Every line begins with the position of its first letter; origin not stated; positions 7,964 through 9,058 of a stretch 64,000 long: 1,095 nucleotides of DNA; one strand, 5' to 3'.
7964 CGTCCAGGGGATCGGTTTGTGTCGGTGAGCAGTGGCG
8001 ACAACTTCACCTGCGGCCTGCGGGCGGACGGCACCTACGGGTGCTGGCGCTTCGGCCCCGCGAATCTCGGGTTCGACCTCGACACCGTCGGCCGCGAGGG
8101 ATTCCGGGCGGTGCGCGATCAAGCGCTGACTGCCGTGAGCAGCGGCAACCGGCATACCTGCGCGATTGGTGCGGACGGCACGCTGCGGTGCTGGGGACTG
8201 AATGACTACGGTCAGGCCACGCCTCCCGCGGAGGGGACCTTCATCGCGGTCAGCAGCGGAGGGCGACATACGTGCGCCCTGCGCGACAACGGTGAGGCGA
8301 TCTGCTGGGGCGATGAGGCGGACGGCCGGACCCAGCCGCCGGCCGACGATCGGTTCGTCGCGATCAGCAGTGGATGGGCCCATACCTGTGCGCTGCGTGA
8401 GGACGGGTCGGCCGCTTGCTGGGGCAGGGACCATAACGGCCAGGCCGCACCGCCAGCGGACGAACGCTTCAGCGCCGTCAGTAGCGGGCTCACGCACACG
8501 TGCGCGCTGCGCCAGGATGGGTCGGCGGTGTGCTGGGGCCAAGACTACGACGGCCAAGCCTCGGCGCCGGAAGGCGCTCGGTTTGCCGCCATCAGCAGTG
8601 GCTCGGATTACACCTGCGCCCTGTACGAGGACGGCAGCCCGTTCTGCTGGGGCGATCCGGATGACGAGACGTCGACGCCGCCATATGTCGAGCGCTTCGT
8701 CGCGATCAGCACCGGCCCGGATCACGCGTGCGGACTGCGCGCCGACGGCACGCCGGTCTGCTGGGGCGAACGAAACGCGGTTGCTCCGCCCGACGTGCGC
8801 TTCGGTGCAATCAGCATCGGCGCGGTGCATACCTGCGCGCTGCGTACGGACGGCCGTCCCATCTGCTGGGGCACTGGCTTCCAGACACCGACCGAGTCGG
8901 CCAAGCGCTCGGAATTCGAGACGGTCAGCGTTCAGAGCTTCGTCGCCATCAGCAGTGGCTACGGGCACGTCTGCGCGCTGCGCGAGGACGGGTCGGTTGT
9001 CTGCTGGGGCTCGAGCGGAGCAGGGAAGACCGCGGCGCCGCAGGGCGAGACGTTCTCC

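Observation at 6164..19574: Three consecutive giant secreted repeat proteins (RCC1 propellers, then PD40 propeller + LRR + cadherin-like, then LRR)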

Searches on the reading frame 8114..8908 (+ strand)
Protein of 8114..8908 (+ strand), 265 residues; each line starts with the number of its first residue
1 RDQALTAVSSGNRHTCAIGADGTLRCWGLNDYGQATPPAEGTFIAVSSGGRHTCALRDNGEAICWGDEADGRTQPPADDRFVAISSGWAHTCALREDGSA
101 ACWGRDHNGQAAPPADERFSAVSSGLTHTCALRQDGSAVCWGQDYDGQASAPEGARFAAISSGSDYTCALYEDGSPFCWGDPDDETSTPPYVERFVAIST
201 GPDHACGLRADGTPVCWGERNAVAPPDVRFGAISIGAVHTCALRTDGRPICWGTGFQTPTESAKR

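Call 68: search_solved_structures(query=window:8114-8908:+, max_evalue=0.001, show_alignments=1)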
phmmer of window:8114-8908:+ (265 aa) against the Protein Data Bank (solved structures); distinct sequences matched with E-value up to 0.001: 29.
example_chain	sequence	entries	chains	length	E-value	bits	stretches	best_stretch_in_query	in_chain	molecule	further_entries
3qhy_B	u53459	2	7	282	1.1e-31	113.5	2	5-210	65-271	Beta-lactamase inhibitory protein II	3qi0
9t9p_A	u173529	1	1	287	1.2e-31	113.3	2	5-210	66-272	Beta-lactamase inhibitory protein II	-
1jtd_B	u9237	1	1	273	1.3e-27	100.1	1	5-209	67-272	beta-lactamase inhibitor protein II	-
7a0k_A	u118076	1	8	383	1.2e-25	93.6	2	44-212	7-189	Predicted protein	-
7a0j_AAA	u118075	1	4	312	6.3e-25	91.3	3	140-219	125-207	Serine/threonine-protein kinase-like protein ACR4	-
6xzn_A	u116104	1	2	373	2.4e-17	66.4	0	74-112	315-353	Ultraviolet-B receptor UVR8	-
4dnu_A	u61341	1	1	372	3.5e-17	65.8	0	74-112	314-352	AT5g63860/MGI19_6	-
6xzm_A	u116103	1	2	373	3.6e-17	65.8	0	74-112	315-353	Ultraviolet-B receptor UVR8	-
4d9s_A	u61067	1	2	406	4.1e-17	65.6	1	74-121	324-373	UVB-resistance protein UVR8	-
4dnv_A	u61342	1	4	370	5.9e-17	65.1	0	74-112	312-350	AT5g63860/MGI19_6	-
7vgg_B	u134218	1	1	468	1.1e-16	64.2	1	74-122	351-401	Ultraviolet-B receptor UVR8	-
4nc4_A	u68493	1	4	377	1.5e-16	63.8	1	74-112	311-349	Ultraviolet-B receptor UVR8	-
6xzl_A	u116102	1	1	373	1.6e-16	63.7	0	74-112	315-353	Ultraviolet-B receptor UVR8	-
4dnw_A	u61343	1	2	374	2.3e-16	63.2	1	74-112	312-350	AT5g63860/MGI19_6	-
4naa_A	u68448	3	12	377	4.2e-16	62.3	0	74-112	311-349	Ultraviolet-B receptor UVR8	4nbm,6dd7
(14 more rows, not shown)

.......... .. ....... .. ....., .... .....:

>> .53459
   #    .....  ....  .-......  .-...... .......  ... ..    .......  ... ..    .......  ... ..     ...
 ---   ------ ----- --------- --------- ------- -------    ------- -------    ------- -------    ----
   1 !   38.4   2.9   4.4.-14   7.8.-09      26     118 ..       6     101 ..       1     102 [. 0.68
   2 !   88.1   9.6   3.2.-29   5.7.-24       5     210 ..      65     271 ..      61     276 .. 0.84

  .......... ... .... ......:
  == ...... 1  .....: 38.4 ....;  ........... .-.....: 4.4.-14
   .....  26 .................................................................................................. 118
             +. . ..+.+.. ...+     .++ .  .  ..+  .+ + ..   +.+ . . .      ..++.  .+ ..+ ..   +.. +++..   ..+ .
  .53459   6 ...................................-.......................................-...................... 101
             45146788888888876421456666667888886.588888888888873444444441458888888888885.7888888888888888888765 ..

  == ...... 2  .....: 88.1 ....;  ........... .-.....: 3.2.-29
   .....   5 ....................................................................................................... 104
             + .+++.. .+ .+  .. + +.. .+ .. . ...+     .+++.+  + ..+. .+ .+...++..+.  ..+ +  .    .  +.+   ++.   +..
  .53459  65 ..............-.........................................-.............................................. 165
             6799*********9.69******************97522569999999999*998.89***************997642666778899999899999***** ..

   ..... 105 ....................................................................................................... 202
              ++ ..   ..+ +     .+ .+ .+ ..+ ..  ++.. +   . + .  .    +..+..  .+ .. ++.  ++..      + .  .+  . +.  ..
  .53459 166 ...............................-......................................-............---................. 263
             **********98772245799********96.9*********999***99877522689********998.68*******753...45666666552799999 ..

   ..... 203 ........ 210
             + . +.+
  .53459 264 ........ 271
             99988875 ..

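Call 75: search_solved_structures(query=window:8114-8908:+, max_evalue=1e-20, show_alignments=5)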
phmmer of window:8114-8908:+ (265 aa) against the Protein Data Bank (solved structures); distinct sequences matched with E-value up to 1e-20: 5.
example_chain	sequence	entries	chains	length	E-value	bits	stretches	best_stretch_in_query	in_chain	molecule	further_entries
3qhy_B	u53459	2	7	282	1.1e-31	113.5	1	5-210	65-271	Beta-lactamase inhibitory protein II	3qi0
9t9p_A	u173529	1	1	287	1.2e-31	113.3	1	5-210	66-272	Beta-lactamase inhibitory protein II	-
1jtd_B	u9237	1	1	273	1.3e-27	100.1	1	5-209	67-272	beta-lactamase inhibitor protein II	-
7a0k_A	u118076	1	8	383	1.2e-25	93.6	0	44-212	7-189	Predicted protein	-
7a0j_AAA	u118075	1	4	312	6.3e-25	91.3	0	140-219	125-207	Serine/threonine-protein kinase-like protein ACR4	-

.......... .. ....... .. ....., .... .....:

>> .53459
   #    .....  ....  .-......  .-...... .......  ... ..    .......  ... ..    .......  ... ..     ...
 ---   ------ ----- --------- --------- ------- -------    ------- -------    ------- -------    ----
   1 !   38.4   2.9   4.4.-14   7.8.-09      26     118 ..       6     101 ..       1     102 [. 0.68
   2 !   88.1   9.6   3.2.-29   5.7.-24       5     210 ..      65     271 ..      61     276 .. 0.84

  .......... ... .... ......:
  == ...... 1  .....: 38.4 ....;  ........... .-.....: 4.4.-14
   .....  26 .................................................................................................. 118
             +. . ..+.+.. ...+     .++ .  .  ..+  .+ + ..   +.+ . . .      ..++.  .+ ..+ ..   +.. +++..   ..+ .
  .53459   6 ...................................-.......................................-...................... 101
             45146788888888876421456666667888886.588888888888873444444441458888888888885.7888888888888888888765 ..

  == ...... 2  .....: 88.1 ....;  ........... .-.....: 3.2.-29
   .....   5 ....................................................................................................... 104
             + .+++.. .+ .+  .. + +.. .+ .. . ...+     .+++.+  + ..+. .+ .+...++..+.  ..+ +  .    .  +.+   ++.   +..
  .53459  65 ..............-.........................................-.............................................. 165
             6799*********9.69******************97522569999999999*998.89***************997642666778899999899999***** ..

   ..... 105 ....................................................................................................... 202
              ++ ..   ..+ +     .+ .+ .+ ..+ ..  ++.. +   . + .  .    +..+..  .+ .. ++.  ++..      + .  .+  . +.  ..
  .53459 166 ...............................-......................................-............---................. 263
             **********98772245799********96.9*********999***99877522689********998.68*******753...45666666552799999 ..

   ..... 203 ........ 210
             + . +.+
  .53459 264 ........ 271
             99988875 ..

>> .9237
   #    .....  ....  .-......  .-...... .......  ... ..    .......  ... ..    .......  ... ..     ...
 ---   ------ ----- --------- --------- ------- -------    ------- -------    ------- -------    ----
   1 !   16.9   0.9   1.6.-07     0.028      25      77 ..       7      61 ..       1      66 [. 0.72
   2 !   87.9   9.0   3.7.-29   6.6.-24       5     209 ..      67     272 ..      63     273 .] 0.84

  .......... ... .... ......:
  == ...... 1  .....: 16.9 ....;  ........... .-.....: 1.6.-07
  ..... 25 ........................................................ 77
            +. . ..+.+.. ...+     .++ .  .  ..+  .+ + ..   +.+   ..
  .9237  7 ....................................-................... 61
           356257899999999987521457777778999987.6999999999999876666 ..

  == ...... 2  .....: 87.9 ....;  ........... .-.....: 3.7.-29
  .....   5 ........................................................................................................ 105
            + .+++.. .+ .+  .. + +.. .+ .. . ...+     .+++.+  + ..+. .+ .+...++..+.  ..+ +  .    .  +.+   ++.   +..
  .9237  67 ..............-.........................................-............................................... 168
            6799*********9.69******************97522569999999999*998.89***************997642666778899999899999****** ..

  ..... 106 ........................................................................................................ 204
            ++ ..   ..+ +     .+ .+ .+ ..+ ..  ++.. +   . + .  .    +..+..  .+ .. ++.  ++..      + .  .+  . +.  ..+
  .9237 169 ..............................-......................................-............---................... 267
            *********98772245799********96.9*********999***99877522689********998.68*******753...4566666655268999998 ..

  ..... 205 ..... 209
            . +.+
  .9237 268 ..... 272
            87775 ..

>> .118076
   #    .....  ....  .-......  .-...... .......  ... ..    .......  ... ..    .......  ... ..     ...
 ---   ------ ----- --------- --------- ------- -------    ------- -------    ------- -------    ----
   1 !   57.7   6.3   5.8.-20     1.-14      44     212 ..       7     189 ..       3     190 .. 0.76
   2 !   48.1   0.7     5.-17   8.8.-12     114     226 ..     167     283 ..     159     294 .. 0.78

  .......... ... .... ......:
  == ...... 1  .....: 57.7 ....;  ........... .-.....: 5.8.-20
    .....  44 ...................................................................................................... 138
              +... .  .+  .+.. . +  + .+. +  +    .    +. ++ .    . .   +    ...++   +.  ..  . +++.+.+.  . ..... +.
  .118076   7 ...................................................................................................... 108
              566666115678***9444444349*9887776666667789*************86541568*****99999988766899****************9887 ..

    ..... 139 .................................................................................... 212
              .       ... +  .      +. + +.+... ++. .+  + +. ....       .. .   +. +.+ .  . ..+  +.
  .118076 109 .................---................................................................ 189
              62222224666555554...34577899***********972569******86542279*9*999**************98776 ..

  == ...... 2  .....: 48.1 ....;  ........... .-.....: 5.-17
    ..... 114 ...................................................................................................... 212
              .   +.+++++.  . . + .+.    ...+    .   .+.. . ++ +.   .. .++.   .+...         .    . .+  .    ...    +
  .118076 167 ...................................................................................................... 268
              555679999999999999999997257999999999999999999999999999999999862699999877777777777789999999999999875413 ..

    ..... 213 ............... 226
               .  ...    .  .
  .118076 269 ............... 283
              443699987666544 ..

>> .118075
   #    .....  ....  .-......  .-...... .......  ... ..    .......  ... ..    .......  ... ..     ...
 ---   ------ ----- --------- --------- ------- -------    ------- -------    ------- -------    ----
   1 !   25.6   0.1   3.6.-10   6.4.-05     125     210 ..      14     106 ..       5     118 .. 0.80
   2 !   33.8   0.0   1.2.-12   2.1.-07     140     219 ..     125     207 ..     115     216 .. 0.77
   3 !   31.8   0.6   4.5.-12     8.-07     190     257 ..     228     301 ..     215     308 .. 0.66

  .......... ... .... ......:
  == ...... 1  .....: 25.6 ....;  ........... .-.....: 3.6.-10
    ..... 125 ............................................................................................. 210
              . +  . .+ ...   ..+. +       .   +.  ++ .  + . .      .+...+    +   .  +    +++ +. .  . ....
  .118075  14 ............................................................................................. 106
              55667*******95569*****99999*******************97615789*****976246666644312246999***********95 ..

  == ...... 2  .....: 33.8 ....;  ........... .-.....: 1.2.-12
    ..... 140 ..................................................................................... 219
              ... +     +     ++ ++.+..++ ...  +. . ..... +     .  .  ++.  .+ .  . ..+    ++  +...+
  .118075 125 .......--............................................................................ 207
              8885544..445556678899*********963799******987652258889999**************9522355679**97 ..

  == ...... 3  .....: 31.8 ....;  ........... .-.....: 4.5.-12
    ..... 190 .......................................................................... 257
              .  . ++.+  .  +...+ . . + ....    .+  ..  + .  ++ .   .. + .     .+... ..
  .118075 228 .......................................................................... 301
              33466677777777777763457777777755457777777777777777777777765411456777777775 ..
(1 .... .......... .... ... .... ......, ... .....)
